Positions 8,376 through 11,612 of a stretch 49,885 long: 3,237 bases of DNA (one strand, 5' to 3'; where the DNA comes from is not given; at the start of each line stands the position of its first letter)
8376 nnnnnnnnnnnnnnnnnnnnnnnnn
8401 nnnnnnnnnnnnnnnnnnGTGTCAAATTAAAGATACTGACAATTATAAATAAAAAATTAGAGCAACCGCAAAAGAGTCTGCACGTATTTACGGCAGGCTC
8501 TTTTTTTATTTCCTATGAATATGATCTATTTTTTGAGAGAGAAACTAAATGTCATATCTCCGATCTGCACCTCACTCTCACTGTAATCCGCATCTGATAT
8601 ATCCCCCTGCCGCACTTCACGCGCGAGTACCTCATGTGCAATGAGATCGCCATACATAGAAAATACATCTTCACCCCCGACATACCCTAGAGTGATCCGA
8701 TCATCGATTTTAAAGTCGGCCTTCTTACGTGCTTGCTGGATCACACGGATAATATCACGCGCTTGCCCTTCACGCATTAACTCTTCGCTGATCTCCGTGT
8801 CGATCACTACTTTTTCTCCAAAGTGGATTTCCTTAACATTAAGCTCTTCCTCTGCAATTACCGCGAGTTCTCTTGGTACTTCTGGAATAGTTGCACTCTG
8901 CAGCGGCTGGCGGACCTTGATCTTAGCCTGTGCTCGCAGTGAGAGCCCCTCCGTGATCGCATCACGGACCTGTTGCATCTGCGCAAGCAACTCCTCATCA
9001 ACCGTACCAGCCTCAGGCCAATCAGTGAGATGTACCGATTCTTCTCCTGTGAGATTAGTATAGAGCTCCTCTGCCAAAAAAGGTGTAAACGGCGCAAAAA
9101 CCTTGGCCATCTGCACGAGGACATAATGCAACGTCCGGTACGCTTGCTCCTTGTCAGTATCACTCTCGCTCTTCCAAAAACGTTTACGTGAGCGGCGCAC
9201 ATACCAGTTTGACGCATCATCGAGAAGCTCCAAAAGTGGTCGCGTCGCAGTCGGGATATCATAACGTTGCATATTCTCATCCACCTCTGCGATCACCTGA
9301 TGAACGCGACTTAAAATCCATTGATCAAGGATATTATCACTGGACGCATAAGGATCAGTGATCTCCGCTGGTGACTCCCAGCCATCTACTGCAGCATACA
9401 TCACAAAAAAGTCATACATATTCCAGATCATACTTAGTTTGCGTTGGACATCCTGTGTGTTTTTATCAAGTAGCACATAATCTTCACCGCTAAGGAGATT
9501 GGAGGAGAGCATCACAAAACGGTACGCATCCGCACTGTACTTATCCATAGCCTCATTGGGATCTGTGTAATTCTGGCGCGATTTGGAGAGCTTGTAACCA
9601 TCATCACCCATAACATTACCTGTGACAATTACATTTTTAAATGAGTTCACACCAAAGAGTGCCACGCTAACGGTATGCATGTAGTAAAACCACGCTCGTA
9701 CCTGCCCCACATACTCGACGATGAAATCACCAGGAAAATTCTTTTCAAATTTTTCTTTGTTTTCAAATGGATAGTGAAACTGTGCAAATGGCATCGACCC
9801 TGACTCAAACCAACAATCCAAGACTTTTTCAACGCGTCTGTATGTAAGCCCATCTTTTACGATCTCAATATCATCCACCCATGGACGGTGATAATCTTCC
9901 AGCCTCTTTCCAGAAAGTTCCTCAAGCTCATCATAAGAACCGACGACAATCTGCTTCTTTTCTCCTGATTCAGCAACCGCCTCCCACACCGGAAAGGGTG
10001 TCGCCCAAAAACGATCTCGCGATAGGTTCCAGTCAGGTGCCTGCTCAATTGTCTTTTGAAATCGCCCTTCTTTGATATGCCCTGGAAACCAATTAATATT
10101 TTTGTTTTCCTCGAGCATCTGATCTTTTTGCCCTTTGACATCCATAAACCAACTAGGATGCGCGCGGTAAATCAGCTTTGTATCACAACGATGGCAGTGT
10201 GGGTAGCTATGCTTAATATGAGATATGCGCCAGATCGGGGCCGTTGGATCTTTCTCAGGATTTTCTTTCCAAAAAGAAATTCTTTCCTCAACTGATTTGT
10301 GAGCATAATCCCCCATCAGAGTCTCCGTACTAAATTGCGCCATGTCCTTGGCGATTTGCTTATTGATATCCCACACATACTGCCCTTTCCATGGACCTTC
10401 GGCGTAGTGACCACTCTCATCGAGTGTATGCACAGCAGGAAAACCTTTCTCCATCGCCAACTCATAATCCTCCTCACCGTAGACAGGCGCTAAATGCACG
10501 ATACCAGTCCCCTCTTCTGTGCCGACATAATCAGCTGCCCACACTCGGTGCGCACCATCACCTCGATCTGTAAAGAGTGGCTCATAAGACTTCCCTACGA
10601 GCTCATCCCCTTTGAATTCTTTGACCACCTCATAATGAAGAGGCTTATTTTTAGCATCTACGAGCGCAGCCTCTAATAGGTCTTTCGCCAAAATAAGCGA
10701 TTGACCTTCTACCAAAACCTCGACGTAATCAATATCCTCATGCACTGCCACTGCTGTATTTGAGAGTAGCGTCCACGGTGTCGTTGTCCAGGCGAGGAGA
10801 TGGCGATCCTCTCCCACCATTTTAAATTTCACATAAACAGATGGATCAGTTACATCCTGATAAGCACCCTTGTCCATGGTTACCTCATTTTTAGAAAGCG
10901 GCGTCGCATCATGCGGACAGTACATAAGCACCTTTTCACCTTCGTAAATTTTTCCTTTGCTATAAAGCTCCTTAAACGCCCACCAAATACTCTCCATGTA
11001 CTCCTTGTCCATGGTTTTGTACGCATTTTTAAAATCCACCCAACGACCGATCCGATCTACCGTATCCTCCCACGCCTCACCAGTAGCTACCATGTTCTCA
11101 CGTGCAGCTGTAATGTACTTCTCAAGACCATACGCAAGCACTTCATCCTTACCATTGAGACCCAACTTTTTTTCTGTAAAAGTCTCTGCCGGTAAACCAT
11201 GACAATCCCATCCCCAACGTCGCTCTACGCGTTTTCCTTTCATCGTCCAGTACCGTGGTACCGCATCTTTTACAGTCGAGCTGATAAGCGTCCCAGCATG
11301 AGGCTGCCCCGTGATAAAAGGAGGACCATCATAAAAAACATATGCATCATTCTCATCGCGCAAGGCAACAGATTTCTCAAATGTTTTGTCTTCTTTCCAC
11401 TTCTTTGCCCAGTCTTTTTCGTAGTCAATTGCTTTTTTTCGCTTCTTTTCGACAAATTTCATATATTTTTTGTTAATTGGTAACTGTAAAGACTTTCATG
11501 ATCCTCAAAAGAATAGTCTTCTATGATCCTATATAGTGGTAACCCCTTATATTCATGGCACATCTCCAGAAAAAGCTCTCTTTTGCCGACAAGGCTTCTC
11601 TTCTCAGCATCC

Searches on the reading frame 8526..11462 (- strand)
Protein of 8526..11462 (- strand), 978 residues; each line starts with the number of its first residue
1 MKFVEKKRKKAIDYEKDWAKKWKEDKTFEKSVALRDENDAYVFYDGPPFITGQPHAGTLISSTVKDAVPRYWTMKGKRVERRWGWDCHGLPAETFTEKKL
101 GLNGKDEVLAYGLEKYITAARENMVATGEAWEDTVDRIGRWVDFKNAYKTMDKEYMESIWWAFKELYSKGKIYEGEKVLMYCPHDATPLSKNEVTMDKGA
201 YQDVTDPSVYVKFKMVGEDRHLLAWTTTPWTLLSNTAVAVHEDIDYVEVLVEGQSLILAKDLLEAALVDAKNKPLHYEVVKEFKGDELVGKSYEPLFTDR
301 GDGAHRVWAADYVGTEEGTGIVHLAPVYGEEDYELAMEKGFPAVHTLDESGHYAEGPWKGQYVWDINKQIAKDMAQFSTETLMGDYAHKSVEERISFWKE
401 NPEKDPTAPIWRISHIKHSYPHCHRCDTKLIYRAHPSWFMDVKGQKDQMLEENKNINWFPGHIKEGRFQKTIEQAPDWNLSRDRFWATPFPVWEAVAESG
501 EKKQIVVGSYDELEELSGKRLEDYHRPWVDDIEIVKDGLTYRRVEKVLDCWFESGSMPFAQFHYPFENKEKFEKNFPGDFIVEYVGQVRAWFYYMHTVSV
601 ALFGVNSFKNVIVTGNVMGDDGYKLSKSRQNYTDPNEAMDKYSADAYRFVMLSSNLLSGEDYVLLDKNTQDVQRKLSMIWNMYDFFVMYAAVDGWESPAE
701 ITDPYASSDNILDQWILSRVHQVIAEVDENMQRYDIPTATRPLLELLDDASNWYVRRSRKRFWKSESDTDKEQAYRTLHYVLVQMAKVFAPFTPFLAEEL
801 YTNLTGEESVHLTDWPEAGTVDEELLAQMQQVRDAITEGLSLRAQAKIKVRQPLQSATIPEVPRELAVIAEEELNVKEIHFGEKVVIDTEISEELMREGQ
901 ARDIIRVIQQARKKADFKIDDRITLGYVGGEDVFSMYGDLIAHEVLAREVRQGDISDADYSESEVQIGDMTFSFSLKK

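Call 5: search_protein_families(library=pfam, proteins=[window:8526-11462:-])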
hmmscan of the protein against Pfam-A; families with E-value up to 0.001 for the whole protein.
window:8526-11462:- (978 aa): 5 families
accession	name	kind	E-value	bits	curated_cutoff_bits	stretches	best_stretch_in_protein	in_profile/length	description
PF00133.28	tRNA-synt_1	-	3e-116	389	22.7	1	18-657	2-408/414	tRNA synthetases class I (I, L, M and V)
PF08264.19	Anticodon_1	-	6e-34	117.5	25.1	1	713-856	1-146/148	Anticodon-binding domain of tRNA ligase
PF19302.4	DUF5915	-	3.6e-18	66.2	27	1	885-978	102-194/195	Domain of unknown function (DUF5915)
PF09334.17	tRNA-synt_1g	-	1.9e-14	53.7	20.1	2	48-196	8-137/391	tRNA synthetases class I (M)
PF13603.12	tRNA-synt_1_2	-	0.00015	21.8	25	1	210-351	11-144/185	Leucyl-tRNA synthetase, editing domain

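Call 7: find_related_loci(query=window:8526-11462:-, collection=genome_contigs, flank=3000)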
Query window:8526-11462:- (978 aa) in genome_contigs; peptide patterns used: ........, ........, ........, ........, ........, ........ (x = any residue, [..] = any of these).
599 stretches matched a pattern (row limit reached: there are more); 588 encode a relative of the query (tblastn E <= 1e-3); the best 80 are kept; 80 distinct loci.
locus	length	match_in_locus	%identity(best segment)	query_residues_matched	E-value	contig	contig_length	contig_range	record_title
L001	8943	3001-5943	75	1-978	0e+0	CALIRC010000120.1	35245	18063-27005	MAG: Candidatus Pacebacteria bacterium isolate R4_Bin_METABAT__73_1 genome assembly, contig: c_000004920438, whole genom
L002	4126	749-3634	61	1-978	0e+0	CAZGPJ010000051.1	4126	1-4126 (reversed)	MAG TPA_asm: uncultured Candidatus Saccharibacteria bacterium isolate SRP319275_co2_222 genome assembly, contig: NODE_26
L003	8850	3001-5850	62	1-978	0e+0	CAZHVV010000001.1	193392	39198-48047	MAG TPA_asm: uncultured Candidatus Saccharibacteria bacterium isolate SRP302447_co4_31 genome assembly, contig: NODE_231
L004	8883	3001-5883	61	1-978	0e+0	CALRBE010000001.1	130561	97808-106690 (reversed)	MAG: uncultured Candidatus Saccharimonas sp. isolate MsH-30jul19-11 genome assembly, contig: MsH-30jul19-C152, whole gen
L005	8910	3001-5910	62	1-978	0e+0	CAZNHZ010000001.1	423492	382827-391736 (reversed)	MAG TPA_asm: uncultured Candidatus Saccharibacteria bacterium isolate SRP285395_co1_111 genome assembly, contig: NODE_7_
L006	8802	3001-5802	63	1-950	0e+0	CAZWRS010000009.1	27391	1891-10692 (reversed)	MAG TPA_asm: uncultured Candidatus Saccharibacteria bacterium isolate SRP144015_co1_75 genome assembly, contig: NODE_890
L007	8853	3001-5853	60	1-978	0e+0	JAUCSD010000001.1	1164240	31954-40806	MAG: Candidatus Saccharibacteria bacterium isolate RYN_404 scaffold_239928, whole genome shotgun sequence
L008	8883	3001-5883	61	1-978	0e+0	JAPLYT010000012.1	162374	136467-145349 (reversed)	MAG: Candidatus Saccharibacteria bacterium isolate LacPavin_0818_WC45_MAG_44_10 LacPavin_0818_WC45_scaffold_267281, whol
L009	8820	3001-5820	61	1-950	0e+0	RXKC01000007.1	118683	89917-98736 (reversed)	MAG: Candidatus Saccharibacteria bacterium isolate AWTP1-31 sample_9_scaffold_12, whole genome shotgun sequence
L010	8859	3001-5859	61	1-978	0e+0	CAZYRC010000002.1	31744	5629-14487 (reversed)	MAG TPA_asm: uncultured Candidatus Saccharibacteria bacterium isolate SRP170004_co1_166 genome assembly, contig: NODE_19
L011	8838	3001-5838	61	1-974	0e+0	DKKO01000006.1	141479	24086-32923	MAG TPA_asm: Candidatus Saccharibacteria bacterium UBA6664 UBA6664_contig_423, whole genome shotgun sequence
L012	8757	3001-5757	62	1-947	0e+0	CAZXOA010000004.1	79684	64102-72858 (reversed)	MAG TPA_asm: uncultured Candidatus Saccharibacteria bacterium isolate SRP344714_co1_350 genome assembly, contig: NODE_70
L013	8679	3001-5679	63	1-925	0e+0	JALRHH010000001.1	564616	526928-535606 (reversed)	MAG: Candidatus Saccharimonadia bacterium isolate MYJ.17 NODE_1_length_564616_cov_19.245983, whole genome shotgun sequen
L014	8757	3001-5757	61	1-925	0e+0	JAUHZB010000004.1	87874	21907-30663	MAG: bacterium isolate 3_bin.93 NODE_452_length_87874_cov_1.634529, whole genome shotgun sequence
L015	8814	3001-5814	62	1-955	0e+0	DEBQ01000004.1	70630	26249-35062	MAG TPA_asm: Candidatus Saccharibacteria bacterium UBA2952 UBA2952_contig_24, whole genome shotgun sequence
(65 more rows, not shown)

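Call 43: find_related_loci(query=window:8526-11462:-, collection=metagenome_contigs, flank=3000)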
Query window:8526-11462:- (978 aa) in metagenome_contigs; peptide patterns used: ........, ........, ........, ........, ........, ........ (x = any residue, [..] = any of these).
600 stretches matched a pattern (row limit reached: there are more); 573 encode a relative of the query (tblastn E <= 1e-3); the best 80 are kept; 80 distinct loci.
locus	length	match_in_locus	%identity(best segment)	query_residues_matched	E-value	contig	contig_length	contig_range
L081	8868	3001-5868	62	1-978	0e+0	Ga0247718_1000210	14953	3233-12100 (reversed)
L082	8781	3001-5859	61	1-978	0e+0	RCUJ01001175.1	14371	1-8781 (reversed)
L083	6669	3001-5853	61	1-978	0e+0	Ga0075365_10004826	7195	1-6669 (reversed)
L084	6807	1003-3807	62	1-947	0e+0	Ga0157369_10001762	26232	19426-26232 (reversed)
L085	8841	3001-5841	61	1-978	0e+0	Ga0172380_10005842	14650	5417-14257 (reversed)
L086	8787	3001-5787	62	1-947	0e+0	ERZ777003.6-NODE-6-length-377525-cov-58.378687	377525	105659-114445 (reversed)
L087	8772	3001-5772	61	1-947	0e+0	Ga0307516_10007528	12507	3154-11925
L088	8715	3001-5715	63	1-926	0e+0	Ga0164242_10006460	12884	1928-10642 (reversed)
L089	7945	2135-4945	61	1-952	0e+0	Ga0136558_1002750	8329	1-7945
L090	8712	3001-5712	62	1-933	0e+0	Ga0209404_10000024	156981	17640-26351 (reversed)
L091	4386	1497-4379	61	1-978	0e+0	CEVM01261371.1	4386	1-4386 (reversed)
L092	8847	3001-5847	60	1-962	0e+0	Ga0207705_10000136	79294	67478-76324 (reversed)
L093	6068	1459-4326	59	1-966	0e+0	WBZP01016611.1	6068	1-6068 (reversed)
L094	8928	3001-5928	59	1-978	0e+0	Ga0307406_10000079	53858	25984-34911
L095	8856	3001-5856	60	1-978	0e+0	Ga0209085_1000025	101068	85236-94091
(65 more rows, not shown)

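Call 51: search_protein_families(library=ncbifam, proteins=[window:8526-11462:-], max_evalue=0.01)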
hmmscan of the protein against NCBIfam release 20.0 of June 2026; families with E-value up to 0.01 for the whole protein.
window:8526-11462:- (978 aa): 16 families
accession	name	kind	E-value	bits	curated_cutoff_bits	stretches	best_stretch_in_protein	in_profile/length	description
TIGR00392.1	ileS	equivalog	3.6e-241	802.9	621.4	1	8-861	5-851/861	isoleucine--tRNA ligase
NF000258.1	MupB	exception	2.2e-188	628.3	1900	3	414-859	377-819/1033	mupirocin-resistant isoleucine--tRNA ligase MupB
NF000257.1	MupA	exception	7.6e-188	626.5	1900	3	414-880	373-845/1024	mupirocin-resistant isoleucine--tRNA ligase MupA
TIGR00422.1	valS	equivalog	2.4e-110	369.9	612.1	2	307-894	256-793/863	valine--tRNA ligase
NF009687.0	PRK13208.1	equivalog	3e-106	356.5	738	2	306-884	254-785/801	valine--tRNA ligase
NF004349.1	PRK05729.1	equivalog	3.2e-99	333.3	704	2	306-890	249-772/860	valine--tRNA ligase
NF040702.1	ileS_w_GNAT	exception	5.6e-76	256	1999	3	414-820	574-973/1100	isoleucine--tRNA ligase, N-acetyltransferase domain-containing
NF008957.0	PRK12300.1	subfamily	5.2e-60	203.4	677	2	10-333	5-322/946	leucine--tRNA ligase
TIGR00395.1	leuS_arch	equivalog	4.4e-55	187.1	648.5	2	13-333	2-316/938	leucine--tRNA ligase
NF000540.1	alt_ValS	exception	1.3e-54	185.4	900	2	416-874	366-815/827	valine--tRNA ligase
NF011492.0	PRK14900.1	equivalog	3e-49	167.8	1783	2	421-862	352-772/1044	valine--tRNA ligase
TIGR00396.1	leuS_bact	equivalog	4.1e-36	124.5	548.4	3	11-198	3-171/843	leucine--tRNA ligase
TIGR00398.1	metG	equivalog_domain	9.8e-24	83.9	336.35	2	604-807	308-504/530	methionine--tRNA ligase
NF008900.0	PRK12267.1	equivalog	3.2e-14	52.4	598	1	550-807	227-479/648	methionine--tRNA ligase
NF001100.0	PRK00133.1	equivalog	1.9e-13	49.9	587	1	421-829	173-528/676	methionine--tRNA ligase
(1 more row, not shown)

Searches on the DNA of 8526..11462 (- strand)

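Call 61: search_rna_families(sources=[L001, L016, L021, L040, L046, L079, L057], threshold=evalue, max_evalue=0.001)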
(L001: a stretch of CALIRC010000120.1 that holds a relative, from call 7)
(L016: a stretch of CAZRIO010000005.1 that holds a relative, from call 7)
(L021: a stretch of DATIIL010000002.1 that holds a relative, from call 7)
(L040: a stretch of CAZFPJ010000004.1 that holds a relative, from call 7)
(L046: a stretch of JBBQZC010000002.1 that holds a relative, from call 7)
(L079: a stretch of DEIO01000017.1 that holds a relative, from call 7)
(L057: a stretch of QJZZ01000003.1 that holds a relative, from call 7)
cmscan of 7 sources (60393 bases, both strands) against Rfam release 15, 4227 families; matches with E-value up to 0.001: 5.
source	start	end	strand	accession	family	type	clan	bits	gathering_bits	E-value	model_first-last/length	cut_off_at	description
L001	2274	2465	+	RF00230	T-box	Cis-reg; leader;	-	45.8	93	6.7e-07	1-219/219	no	T-box leader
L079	2227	2454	+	RF00230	T-box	Cis-reg; leader;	-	44.2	93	1.7e-06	1-219/219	no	T-box leader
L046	1533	1760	+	RF00230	T-box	Cis-reg; leader;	-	41.3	93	9.4e-06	1-219/219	no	T-box leader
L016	2799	2963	+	RF00230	T-box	Cis-reg; leader;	-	36.2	93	0.0002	1-219/219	no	T-box leader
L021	2266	2428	+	RF00230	T-box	Cis-reg; leader;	-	35.2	93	0.00035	1-219/219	no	T-box leader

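Call 75: build_rna_model(alignment_id=A8, structure=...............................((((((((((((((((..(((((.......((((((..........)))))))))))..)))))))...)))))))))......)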
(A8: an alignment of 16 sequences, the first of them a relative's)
Model R3 built from alignment A8 (16 sequences, 115 columns); structure: as given.
model positions 92; base pairs 27; branch points 0; effective number of sequences 2.58; information 0.62 bits per position. Calibrated on 0.2 Mb of random sequence (short: E-values are rough).
structure used (alignment columns):
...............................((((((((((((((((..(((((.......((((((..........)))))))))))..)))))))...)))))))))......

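Call 76: search_with_rna_model(model_id=R3, sources=[window, L001, L002, L003, L004, L005, L006, L007, L008, L009, L010, L011, L012, L013, L014, L015, L016, L017, L018, L019, L020, L021, L022, L023, L024, L025, L026, L027, L028, L029, L030, L031, L032, L033, L034, L035, L036, L037, L038, L039, L040, L041, L042, L043, L044, L045, L046, L047, L048, L049, L050, L051, L052, L053, L054, L055, L056, L057, L058, L059, L060, L061, L062, L063, L064, L065, L066, L067, L068, L069, L070, L071, L072, L073, L074, L075, L076, L077, L078, L079, L080], max_evalue=0.001, make_alignment=true)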
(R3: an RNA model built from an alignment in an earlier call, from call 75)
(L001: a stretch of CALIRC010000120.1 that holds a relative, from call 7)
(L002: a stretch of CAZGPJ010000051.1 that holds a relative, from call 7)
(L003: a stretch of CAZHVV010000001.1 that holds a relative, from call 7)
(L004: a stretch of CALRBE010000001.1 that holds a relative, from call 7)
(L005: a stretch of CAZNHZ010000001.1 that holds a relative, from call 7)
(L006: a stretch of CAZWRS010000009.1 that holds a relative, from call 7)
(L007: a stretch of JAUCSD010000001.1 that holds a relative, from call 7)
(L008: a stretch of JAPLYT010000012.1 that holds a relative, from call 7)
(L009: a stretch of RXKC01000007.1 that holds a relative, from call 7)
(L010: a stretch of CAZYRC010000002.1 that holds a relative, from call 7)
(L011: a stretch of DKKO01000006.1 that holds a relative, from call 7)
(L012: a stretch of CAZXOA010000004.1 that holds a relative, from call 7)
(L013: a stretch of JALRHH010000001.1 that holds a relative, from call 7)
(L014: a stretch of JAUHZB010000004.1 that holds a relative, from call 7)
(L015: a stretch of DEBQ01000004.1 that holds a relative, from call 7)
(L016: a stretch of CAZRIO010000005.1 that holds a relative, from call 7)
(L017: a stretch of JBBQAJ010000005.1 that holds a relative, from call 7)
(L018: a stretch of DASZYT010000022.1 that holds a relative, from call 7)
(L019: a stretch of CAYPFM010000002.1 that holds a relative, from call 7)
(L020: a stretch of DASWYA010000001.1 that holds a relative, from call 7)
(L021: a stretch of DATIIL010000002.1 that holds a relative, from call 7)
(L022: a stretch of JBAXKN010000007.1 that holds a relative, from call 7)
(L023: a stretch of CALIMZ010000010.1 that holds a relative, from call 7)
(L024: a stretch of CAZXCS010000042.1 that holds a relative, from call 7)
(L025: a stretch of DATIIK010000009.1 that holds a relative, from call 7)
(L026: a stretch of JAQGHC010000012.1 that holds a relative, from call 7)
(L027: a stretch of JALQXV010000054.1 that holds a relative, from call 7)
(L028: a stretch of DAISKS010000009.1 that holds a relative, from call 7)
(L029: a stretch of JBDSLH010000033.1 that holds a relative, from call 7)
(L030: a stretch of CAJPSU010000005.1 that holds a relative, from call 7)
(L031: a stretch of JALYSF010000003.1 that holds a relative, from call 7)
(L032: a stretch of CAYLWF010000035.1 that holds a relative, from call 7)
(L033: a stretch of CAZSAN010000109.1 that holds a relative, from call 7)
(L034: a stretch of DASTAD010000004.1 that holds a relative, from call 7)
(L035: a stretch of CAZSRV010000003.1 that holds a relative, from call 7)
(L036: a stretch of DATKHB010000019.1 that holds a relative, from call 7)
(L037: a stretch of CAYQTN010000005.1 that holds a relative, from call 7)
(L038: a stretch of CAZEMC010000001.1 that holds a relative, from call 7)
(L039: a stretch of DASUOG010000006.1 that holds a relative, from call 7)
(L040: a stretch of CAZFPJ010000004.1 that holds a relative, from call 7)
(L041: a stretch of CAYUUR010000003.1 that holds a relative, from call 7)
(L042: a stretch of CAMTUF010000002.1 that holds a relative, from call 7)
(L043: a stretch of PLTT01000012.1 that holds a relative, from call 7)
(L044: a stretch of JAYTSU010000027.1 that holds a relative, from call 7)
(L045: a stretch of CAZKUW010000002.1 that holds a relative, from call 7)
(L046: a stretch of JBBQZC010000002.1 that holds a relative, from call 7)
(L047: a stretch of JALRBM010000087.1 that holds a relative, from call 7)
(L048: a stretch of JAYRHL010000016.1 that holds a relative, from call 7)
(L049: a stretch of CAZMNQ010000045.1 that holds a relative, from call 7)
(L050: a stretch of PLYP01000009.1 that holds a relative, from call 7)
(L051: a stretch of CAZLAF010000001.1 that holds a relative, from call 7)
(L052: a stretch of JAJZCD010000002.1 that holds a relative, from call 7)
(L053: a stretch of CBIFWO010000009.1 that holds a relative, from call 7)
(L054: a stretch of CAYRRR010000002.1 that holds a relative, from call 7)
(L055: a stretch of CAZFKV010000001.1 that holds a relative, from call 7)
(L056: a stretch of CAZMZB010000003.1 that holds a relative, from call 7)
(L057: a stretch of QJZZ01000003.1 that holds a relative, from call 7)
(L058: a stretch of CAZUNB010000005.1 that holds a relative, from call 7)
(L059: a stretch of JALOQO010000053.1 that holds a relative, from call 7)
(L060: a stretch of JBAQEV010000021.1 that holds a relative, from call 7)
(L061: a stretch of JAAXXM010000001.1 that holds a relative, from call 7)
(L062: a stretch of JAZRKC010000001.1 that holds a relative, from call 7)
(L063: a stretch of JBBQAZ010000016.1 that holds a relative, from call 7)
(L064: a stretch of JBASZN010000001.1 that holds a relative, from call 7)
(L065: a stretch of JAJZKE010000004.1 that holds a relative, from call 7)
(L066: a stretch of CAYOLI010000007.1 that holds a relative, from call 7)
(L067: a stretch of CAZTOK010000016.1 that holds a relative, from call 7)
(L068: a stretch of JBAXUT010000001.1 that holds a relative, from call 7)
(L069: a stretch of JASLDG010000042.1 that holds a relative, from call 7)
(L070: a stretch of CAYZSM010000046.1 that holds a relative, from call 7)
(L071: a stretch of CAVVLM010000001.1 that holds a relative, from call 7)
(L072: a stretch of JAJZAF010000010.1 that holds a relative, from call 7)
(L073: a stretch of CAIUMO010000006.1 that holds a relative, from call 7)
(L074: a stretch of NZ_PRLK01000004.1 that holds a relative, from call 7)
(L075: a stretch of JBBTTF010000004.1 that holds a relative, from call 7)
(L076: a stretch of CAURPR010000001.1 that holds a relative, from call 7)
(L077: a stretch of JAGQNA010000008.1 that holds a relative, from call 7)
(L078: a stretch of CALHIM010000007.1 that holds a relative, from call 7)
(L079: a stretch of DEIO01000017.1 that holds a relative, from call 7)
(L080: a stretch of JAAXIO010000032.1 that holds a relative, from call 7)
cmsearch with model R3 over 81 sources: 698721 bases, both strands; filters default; matches with E-value up to 0.001: 66.
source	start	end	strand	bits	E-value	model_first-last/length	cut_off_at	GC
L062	2881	2972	+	91.7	1.6e-17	1-92/92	no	0.36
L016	2892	2984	+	90.3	3.4e-17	1-92/92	no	0.44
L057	2889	2980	+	89.8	4.6e-17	1-92/92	no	0.43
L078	1952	2043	+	88.8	7.7e-17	1-92/92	no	0.36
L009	2536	2633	+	88.4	9.5e-17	1-92/92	no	0.41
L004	2898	2987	+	88.1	1.1e-16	1-92/92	no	0.38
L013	2725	2816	+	85.9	3.6e-16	1-92/92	no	0.39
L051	2529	2623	+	85.1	5.4e-16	1-92/92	no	0.37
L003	2364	2452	+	84.4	7.7e-16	1-92/92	no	0.37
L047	2324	2414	+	84.3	8.4e-16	1-92/92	no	0.41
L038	2886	2979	+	83.6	1.2e-15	1-92/92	no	0.41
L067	2316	2406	+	82.7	1.9e-15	1-92/92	no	0.4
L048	2896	2984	+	82.7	2e-15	1-92/92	no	0.46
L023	2880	2980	+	82.6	2.1e-15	1-92/92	no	0.45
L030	2297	2397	+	82.6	2.1e-15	1-92/92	no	0.45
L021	2355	2448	+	81.8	3.1e-15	1-92/92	no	0.48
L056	2871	2960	+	81.5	3.6e-15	1-92/92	no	0.38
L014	2885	2973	+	81.5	3.7e-15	1-92/92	no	0.44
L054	2548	2635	+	81.4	3.8e-15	1-92/92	no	0.52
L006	2894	2982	+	81.2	4.3e-15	1-92/92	no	0.46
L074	2892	2983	+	80.2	7.1e-15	1-92/92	no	0.38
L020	2894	2984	+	80.1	7.7e-15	1-92/92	no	0.41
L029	2289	2379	+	80.1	7.8e-15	1-92/92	no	0.41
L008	2886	2985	+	79.9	8.5e-15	1-92/92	no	0.41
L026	2887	2979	+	79.2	1.2e-14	1-92/92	no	0.4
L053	2072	2164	+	79.2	1.3e-14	1-92/92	no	0.39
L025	2858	2965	+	79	1.4e-14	1-92/92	no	0.44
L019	2874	2976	+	78.5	1.8e-14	1-92/92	no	0.38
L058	1586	1679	+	77.5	3e-14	1-92/92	no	0.38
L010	2891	2980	+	77.2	3.6e-14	1-92/92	no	0.44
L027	2853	2957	+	76.9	4.1e-14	1-92/92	no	0.37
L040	2899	2990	+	76.4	5.5e-14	1-92/92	no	0.43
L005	1712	1799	+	76.3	5.6e-14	1-92/92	no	0.39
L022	2897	2985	+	76.2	5.9e-14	1-92/92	no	0.38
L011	2891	2980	+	76.1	6.5e-14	1-92/92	no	0.37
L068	2345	2438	+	75.7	7.8e-14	1-92/92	no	0.33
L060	2887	2981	+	75.2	1e-13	1-92/92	no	0.36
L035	2663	2755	+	75.2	1e-13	1-92/92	no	0.33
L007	2850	2942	+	74.1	1.8e-13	1-92/92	no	0.43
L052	2360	2461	+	71.8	6e-13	1-92/92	no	0.43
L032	1271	1363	+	71.8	6.2e-13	1-92/92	no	0.42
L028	2898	2984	+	70.9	9.7e-13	1-92/92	no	0.4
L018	2892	2983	+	70.7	1.1e-12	1-92/92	no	0.43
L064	2358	2449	+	70.1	1.5e-12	1-92/92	no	0.43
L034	2887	2983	+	69.7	1.8e-12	1-92/92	no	0.4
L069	2776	2859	+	69.5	2e-12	1-92/92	no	0.37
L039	2898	2989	+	69.1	2.5e-12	1-92/92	no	0.45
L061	2882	2975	+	68.6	3.3e-12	1-92/92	no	0.37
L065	2887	2978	+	68.4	3.7e-12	1-92/92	no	0.38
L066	2894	2988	+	67.5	6e-12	1-92/92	no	0.43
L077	2317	2417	+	66.9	8.3e-12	1-92/92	no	0.42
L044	508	600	+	66.5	9.9e-12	1-92/92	no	0.39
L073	2861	2980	+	66.5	1e-11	1-92/92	no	0.37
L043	2887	2976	+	63.9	4e-11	1-92/92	no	0.41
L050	2885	2981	+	63.7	4.4e-11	1-92/92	no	0.43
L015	2693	2777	+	63.6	4.7e-11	1-92/92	no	0.41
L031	2900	2988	+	61.3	1.5e-10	1-92/92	no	0.44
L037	2883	2979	+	60.4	2.5e-10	1-92/92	no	0.42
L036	2896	2986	+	60.3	2.7e-10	1-92/92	no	0.43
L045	2899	2974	+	57.2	1.3e-09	1-92/92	no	0.41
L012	2902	2982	+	57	1.5e-09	1-92/92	no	0.48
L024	1720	1810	+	56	2.6e-09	1-92/92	no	0.51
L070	1047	1137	+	51.9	2.3e-08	1-92/92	no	0.56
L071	2885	2984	+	50.1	5.9e-08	1-92/92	no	0.38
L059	1830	1924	+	38.9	2.2e-05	1-92/92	no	0.39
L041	2902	2984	+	36.3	8.8e-05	1-92/92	no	0.47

Alignment A9: 66 matches aligned to the model, 151 columns, each read 5' to 3' on its own strand. Consensus structure (alignment columns), stored with it:
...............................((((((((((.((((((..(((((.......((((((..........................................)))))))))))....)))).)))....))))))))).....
